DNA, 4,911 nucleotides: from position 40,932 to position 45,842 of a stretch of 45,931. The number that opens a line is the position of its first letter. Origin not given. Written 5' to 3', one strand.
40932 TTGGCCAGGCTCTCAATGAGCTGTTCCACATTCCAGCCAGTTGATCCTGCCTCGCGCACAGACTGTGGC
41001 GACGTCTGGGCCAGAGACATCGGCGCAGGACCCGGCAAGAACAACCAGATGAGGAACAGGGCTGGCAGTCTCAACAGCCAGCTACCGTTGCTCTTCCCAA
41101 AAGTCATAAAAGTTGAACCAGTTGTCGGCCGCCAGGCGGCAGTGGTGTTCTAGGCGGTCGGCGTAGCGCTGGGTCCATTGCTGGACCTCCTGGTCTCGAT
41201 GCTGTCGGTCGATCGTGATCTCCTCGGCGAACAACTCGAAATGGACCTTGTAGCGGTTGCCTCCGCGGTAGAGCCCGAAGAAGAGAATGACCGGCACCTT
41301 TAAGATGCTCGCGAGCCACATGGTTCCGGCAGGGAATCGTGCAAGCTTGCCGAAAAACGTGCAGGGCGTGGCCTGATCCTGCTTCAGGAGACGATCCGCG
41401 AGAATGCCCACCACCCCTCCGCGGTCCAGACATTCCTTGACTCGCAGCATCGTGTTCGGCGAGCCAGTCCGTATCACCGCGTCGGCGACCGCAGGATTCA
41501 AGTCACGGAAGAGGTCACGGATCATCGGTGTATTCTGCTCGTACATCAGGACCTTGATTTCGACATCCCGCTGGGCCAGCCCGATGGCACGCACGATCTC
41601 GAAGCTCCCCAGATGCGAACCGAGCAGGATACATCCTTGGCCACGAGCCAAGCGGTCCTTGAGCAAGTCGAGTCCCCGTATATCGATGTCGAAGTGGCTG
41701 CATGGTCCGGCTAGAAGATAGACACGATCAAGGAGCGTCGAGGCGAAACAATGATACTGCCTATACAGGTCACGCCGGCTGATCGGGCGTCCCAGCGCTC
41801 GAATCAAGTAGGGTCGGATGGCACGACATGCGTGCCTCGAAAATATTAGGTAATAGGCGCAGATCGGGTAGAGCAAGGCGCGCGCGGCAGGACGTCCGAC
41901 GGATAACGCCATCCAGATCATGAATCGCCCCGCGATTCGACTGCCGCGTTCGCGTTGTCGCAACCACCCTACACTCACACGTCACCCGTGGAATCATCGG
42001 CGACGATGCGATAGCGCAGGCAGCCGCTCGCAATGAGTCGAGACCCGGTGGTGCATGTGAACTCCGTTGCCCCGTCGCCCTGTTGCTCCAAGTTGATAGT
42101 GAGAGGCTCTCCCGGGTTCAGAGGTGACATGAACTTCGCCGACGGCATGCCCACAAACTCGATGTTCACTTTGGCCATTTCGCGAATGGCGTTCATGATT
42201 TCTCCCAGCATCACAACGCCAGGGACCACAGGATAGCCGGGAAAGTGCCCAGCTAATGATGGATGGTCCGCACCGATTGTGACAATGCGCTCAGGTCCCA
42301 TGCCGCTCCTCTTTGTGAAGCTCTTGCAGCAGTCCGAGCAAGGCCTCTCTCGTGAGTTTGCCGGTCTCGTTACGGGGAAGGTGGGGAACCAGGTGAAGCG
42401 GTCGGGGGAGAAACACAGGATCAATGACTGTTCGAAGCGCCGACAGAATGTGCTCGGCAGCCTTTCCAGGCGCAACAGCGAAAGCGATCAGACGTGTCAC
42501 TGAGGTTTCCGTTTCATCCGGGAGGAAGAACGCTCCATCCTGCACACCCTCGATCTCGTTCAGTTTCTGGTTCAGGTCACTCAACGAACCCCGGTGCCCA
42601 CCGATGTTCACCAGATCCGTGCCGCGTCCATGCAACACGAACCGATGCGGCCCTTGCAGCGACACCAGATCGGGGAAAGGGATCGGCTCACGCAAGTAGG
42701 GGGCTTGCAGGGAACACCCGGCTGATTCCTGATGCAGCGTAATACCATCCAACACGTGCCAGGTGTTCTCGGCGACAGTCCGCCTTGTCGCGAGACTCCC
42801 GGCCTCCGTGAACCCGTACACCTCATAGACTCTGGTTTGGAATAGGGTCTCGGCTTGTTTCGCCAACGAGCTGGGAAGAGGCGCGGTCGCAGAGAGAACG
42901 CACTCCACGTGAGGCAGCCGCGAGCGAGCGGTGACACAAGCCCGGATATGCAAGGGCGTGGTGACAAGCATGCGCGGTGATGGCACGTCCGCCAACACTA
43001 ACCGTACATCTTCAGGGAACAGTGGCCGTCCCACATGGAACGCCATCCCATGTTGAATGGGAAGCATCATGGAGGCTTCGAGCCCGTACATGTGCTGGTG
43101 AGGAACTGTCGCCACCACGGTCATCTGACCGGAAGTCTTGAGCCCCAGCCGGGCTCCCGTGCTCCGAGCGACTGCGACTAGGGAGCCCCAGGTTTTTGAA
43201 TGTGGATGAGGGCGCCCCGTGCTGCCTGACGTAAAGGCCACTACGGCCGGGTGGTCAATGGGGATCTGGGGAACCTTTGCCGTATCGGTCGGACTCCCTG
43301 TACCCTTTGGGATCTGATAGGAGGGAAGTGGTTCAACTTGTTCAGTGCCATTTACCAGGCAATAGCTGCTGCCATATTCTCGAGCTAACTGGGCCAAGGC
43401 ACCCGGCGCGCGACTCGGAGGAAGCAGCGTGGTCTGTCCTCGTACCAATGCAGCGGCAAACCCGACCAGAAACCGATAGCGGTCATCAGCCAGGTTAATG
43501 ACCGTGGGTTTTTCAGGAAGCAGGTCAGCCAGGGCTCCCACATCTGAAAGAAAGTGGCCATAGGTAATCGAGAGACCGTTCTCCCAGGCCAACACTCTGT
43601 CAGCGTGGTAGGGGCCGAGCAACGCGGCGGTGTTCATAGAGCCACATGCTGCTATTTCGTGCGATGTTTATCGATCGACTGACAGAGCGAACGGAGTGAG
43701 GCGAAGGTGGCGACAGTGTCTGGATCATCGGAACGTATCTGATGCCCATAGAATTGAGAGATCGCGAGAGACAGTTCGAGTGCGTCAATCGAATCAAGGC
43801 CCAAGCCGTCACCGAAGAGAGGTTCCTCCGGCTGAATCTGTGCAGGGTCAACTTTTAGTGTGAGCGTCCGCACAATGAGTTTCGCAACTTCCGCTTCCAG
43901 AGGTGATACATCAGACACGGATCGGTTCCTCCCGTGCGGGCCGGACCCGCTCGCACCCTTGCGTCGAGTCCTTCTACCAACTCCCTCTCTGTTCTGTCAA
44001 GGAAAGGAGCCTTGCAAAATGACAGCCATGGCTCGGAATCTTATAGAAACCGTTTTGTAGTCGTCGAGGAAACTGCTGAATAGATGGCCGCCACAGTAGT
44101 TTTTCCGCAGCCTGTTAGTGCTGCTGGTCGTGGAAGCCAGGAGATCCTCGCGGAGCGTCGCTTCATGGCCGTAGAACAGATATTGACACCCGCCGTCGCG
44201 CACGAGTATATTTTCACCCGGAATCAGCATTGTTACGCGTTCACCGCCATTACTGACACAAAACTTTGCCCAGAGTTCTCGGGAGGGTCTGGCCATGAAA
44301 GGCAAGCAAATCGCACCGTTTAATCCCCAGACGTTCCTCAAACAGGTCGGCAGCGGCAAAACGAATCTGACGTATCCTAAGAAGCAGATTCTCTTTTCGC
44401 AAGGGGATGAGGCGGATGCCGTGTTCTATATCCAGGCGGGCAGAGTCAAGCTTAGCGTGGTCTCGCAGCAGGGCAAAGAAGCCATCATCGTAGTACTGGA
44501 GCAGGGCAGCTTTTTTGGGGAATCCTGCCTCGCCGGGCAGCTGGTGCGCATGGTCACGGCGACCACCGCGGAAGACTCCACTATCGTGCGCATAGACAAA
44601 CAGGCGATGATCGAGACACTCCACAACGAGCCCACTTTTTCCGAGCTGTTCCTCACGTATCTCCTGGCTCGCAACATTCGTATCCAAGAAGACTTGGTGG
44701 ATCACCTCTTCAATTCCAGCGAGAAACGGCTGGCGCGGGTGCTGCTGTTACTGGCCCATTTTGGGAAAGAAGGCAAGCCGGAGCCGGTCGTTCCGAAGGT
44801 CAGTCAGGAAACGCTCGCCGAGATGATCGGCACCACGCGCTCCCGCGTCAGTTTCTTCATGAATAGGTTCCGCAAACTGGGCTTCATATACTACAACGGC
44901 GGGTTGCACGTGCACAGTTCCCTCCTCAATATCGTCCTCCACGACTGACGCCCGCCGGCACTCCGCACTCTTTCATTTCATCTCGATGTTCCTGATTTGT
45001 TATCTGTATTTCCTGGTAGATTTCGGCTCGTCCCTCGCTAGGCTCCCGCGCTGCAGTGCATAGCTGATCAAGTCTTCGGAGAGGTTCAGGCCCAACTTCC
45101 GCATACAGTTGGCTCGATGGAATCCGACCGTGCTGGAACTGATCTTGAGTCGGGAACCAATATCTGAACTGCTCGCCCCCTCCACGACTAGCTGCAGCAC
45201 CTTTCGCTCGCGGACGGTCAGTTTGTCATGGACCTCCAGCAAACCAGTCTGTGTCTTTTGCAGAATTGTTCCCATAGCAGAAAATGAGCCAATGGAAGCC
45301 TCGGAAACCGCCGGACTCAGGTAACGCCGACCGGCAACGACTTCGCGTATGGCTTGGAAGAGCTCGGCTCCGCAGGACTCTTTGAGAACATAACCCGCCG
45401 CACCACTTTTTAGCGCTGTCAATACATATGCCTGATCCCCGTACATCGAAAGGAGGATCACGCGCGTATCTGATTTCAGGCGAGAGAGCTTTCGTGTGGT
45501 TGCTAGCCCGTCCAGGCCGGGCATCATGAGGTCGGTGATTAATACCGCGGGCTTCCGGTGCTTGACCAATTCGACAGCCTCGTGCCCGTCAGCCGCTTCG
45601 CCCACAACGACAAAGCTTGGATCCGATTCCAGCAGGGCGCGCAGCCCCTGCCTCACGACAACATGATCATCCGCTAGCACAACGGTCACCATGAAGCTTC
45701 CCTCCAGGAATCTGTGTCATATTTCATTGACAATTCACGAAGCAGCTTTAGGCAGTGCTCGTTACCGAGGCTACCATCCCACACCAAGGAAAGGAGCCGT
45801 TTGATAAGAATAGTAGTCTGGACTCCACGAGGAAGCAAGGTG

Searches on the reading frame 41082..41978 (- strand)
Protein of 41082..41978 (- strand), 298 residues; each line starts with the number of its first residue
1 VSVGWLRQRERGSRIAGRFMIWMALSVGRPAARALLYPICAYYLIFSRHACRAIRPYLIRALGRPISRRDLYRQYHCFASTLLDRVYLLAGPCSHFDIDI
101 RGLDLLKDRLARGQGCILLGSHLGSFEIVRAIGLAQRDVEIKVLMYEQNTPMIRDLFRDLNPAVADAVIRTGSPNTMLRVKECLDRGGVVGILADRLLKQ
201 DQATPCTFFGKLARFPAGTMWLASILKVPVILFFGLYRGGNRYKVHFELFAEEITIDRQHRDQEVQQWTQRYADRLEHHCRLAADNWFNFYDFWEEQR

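Call 19: search_protein_families(library=pfam, proteins=[window:41082-41978:-], max_evalue=0.001)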
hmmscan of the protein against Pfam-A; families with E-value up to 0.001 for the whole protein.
window:41082-41978:- (298 aa): 1 family
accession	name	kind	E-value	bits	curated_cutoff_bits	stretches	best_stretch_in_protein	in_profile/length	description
PF03279.18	Lip_A_acyltrans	-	2.5e-13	50.3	22.3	1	98-294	105-293/295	Bacterial lipid A biosynthesis acyltransferase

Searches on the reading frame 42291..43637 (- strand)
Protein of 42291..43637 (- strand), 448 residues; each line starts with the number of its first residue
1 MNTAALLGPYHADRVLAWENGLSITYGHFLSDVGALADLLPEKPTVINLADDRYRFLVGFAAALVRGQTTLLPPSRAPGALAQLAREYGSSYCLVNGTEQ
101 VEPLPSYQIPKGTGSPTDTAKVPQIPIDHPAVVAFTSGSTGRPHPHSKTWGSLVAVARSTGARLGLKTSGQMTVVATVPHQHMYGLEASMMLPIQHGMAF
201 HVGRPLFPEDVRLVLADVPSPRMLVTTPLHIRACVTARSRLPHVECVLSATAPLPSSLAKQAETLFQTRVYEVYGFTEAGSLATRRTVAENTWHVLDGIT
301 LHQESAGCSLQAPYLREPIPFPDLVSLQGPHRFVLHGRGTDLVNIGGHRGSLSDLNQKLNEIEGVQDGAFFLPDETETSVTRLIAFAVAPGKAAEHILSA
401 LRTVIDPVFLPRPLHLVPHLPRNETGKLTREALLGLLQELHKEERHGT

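Call 19: search_protein_families(library=pfam, proteins=[window:42291-43637:-], max_evalue=0.001)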
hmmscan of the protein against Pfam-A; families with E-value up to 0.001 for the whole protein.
window:42291-43637:- (448 aa): 2 families
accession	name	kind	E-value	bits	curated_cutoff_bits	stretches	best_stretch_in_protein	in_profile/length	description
PF00501.34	AMP-binding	-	4.9e-24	85.3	29.9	1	16-285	14-330/384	AMP-binding enzyme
PF13193.12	AMP-binding_C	-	3.3e-05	25.1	24.5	1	359-427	6-76/76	AMP-binding enzyme C-terminal domain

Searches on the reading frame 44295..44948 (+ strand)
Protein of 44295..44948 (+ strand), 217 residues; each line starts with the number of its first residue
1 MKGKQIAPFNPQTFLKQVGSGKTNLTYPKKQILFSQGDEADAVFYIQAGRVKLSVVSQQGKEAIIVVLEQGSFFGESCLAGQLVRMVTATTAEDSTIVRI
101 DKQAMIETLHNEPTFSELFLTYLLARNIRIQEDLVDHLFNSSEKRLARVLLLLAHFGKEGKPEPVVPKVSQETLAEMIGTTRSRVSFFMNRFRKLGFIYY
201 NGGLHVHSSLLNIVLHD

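Call 19: search_protein_families(library=pfam, proteins=[window:44295-44948:+], max_evalue=0.001)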
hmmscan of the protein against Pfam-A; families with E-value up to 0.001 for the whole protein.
window:44295-44948:+ (217 aa): 2 families
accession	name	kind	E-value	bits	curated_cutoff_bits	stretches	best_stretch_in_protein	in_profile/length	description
PF00027.35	cNMP_binding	-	3.1e-20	72.4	27.5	1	26-110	3-87/89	Cyclic nucleotide-binding domain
PF13545.12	HTH_Crp_2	-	1.3e-10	41.5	27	1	144-204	1-59/70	Crp-like helix-turn-helix domain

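Call 21: search_solved_structures(query=window:44295-44948:+, max_evalue=0.001, show_alignments=2)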
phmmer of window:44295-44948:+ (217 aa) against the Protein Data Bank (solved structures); distinct sequences matched with E-value up to 0.001: 84 (the best 60 are shown).
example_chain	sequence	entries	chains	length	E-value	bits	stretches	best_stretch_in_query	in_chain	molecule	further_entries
3h3u_A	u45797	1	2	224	1.5e-17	67.2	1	25-202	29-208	PROBABLE TRANSCRIPTIONAL REGULATORY PROTEIN (PROBABLY CRP/FNR-FAMILY)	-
3mzh_A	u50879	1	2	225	1.5e-17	67.2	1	25-202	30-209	PROBABLE TRANSCRIPTIONAL REGULATORY PROTEIN (PROBABLY CRP/FNR-FAMILY)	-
3d0s_A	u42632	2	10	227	1.5e-17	67.2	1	25-202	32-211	TRANSCRIPTIONAL REGULATORY PROTEIN | PROBABLE TRANSCRIPTIONAL REGULATORY PROTEIN (PROBABLY CRP/ FNR-FAMILY)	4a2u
3i54_A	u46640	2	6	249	2.1e-17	66.8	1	25-202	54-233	Transcriptional regulator, Crp/Fnr family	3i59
4cyd_A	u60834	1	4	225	2.8e-13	53.3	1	24-202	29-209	PROBABLE TRANSCRIPTION REGULATOR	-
4byy_A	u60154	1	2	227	2.8e-13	53.2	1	24-202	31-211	TRANSCRIPTIONAL REGULATOR, CRP/FNR FAMILY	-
3r6s_A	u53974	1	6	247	3.7e-13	52.9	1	24-202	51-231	transcription regulator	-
2xgx_A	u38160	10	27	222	6.1e-12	48.9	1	13-195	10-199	GLOBAL NITROGEN REGULATOR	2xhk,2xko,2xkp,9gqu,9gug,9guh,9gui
7ets_A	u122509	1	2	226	8.3e-12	48.5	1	26-202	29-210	Crp/Fnr family transcriptional regulator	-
4ev0_A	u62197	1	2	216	9.7e-12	48.2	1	26-202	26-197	Transcription regulator, Crp family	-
4i02_A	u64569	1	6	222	1.6e-11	47.5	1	26-194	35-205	Catabolite gene activator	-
3qop_A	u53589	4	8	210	2.5e-11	46.9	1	26-194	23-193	Catabolite gene activator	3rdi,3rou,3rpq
1o3s_A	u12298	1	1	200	3.2e-11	46.5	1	26-194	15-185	CATABOLITE GENE ACTIVATOR PROTEIN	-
1o3q_A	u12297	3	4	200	3.2e-11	46.5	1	26-194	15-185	CATABOLITE GENE ACTIVATOR PROTEIN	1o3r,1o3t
1i5z_A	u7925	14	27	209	3.4e-11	46.5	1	26-194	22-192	CATABOLITE GENE ACTIVATOR PROTEIN | CATABOLITE GENE ACTIVATOR PROTEIN (CAP) | PROTEIN (CATABOLITE GENE ACTIVATOR PROTEIN (CAP))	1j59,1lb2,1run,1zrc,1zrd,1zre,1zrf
7pza_A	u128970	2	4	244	8.5e-11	45.2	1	29-198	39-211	Putative cAMP-binding protein-catabolite gene activator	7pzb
5i2d_G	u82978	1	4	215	1.2e-06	31.6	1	25-198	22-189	Transcriptional regulator, Crp family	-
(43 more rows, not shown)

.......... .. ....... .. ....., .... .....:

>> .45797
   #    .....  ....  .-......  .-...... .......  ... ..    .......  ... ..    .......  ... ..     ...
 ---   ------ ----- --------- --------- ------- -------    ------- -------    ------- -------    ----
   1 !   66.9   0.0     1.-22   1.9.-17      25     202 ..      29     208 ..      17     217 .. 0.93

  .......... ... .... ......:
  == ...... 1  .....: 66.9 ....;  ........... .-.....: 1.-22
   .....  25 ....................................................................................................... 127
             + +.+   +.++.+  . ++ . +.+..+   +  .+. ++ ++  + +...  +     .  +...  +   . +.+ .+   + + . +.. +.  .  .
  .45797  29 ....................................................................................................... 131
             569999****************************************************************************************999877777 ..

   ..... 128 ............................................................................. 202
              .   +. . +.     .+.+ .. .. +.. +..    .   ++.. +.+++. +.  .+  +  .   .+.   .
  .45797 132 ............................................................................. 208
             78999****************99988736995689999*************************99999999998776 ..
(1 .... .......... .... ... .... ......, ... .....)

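Call 22: search_protein_families(library=ncbifam, proteins=[window:44295-44948:+], max_evalue=0.001)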
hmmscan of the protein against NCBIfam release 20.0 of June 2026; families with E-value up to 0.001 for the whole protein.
window:44295-44948:+ (217 aa): 12 families
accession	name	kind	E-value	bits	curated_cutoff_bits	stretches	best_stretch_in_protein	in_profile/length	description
NF008732.0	PRK11753.1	equivalog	5.2e-15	55.5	266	1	25-198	26-201/214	cAMP-activated global transcriptional regulator CRP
TIGR03697.1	NtcA_cyano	equivalog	1.6e-12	47.6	244.95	1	32-196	3-171/193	global nitrogen regulator NtcA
NF006901.0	PRK09392.1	equivalog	6.9e-12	45.2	211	1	16-195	24-200/236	transcriptional activator FtrB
NF052518.1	TransRegLdrP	equivalog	6.1e-10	39.5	300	1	29-198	6-169/195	transcriptional regulator LdrP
NF007707.0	PRK10402.1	subfamily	3.3e-09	36.7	180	1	13-154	22-163/226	transcriptional regulator YeiL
NF041163.2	encap_f2b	equivalog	1.2e-08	34.5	400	1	9-118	82-192/450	family 2B encapsulin nanocompartment shell protein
NF008365.0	PRK11161.1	subfamily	2.9e-08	33.3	228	1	29-202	54-228/250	fumarate/nitrate reduction transcriptional regulator Fnr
NF050806.1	TransRegFixKCaul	equivalog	3.4e-07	29.7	300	1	24-199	25-195/215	transcriptional regulator FixK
TIGR03896.1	cyc_nuc_ocin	subfamily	1.7e-06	27.6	161.05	1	30-154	16-147/317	bacteriocin-type transport-associated protein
NF010499.0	PRK13918.1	equivalog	9.2e-06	25.3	274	1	25-109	15-97/205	CRP/FNR family transcriptional regulator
NF058543.1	ActPatMycb56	equivalog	1.2e-05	24.3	460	1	25-111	22-107/317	acetyltransferase Pat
NF053664.1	TransRegPtrACyano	equivalog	1.4e-05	24.5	300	1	42-201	29-183/196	Crp/Fnr family transcriptional regulator PtrA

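Call 25: find_related_loci(query=A1, collection=metagenome_contigs, flank=4000)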
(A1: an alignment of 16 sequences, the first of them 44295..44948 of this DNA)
Query A1 (217 aa) in metagenome_contigs; peptide patterns used: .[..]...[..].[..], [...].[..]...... (x = any residue, [..] = any of these).
600 stretches matched a pattern (row limit reached: there are more); 598 encode a relative of the query (tblastn E <= 1e-3); the best 80 are kept; 80 distinct loci.
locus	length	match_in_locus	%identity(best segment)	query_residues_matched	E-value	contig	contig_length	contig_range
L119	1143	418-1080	76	1-217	7e-124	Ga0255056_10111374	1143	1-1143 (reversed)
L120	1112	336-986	75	1-217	2e-121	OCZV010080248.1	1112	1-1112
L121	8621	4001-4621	77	11-217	2e-108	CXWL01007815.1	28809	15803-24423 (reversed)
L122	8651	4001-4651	75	1-217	6e-104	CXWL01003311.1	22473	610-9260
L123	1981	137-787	68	1-217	2e-107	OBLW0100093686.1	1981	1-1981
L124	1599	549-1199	73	1-217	1e-108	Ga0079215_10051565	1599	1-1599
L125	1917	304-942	77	5-217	1e-107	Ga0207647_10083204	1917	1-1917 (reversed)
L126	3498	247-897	72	1-217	6e-103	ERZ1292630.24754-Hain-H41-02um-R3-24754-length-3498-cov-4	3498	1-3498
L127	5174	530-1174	71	1-215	9e-98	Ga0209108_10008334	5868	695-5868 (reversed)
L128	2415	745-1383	68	9-217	8e-101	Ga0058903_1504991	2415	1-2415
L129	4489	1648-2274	68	9-217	2e-97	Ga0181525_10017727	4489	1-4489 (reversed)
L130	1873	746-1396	68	1-217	4e-101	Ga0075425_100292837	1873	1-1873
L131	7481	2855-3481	72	9-217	9e-96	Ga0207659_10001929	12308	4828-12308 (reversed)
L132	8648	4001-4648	65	1-217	2e-95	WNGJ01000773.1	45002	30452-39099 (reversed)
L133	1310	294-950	65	3-217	3e-102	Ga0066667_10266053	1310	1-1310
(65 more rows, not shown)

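Call 42: find_homologous_proteins(query=window:44295-44948:+, max_evalue=1e-40)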
Query window:44295-44948:+ (217 aa): 7994 proteins with E <= 1e-40 among 8000 candidates; the best 120 are listed.
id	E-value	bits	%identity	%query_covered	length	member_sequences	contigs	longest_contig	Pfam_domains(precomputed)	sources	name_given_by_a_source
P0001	4.7e-136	469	100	100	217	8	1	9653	PF13545.13,PF00027.36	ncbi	-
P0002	4.4e-128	443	93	100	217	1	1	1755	PF13545.13,PF00027.36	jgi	jgi:CRP-like cAMP-binding protein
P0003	2.2e-127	440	91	100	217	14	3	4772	PF13545.13,PF00027.36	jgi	jgi:CRP-like cAMP-binding protein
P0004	4.1e-127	440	93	100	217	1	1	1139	PF13545.13,PF00027.36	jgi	jgi:CRP-like cAMP-binding protein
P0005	7.9e-127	439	92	100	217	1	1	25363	PF13545.13,PF00027.36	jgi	jgi:CRP-like cAMP-binding protein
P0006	1.5e-126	438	92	100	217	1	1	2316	PF13545.13,PF00027.36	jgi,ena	jgi:CRP-like cAMP-binding protein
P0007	1.5e-126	438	92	100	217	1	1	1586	PF13545.13,PF00027.36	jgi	jgi:CRP/FNR family cyclic AMP-dependent transcriptional regulator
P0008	2.1e-126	437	92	100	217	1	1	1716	PF13545.13,PF00027.36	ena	-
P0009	5.6e-126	436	92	100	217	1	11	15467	PF13545.13,PF00027.36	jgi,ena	jgi:CRP/FNR family transcriptional regulator, cyclic AMP receptor protein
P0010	7.7e-126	435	92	100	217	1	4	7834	PF13545.13,PF00027.36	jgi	jgi:CRP/FNR family cyclic AMP-dependent transcriptional regulator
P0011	7.8e-126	435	92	100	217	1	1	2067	PF13545.13,PF00027.36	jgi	jgi:CRP/FNR family cyclic AMP-dependent transcriptional regulator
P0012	8.0e-126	435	92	100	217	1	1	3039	PF13545.13,PF00027.36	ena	-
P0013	2.0e-125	434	92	100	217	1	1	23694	PF13545.13,PF00027.36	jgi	-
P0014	2.8e-125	434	91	100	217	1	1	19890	PF13545.13,PF00027.36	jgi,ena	jgi:CRP-like cAMP-binding protein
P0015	3.9e-125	433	92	100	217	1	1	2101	PF13545.13,PF00027.36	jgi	jgi:CRP/FNR family transcriptional regulator, cyclic AMP receptor protein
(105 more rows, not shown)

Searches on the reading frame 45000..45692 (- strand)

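Call 19: search_protein_families(library=pfam, proteins=[window:45000-45692:-], max_evalue=0.001)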
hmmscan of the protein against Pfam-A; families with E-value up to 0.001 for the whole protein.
window:45000-45692:- (230 aa): 4 families
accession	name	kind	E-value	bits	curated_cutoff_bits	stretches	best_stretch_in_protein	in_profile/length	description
PF00072.30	Response_reg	-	1.1e-27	96.9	30.2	1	4-116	1-111/111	Response regulator receiver domain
PF00196.25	GerE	-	1.5e-15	56.9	23.5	1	157-212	2-57/57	Bacterial regulatory proteins, luxR family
PF08281.18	Sigma70_r4_2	-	2.3e-06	27.6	25.7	1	151-194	4-48/54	Sigma-70, region 4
PF04545.22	Sigma70_r4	-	0.00052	19.9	24.1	0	156-200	3-48/50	Sigma-70, region 4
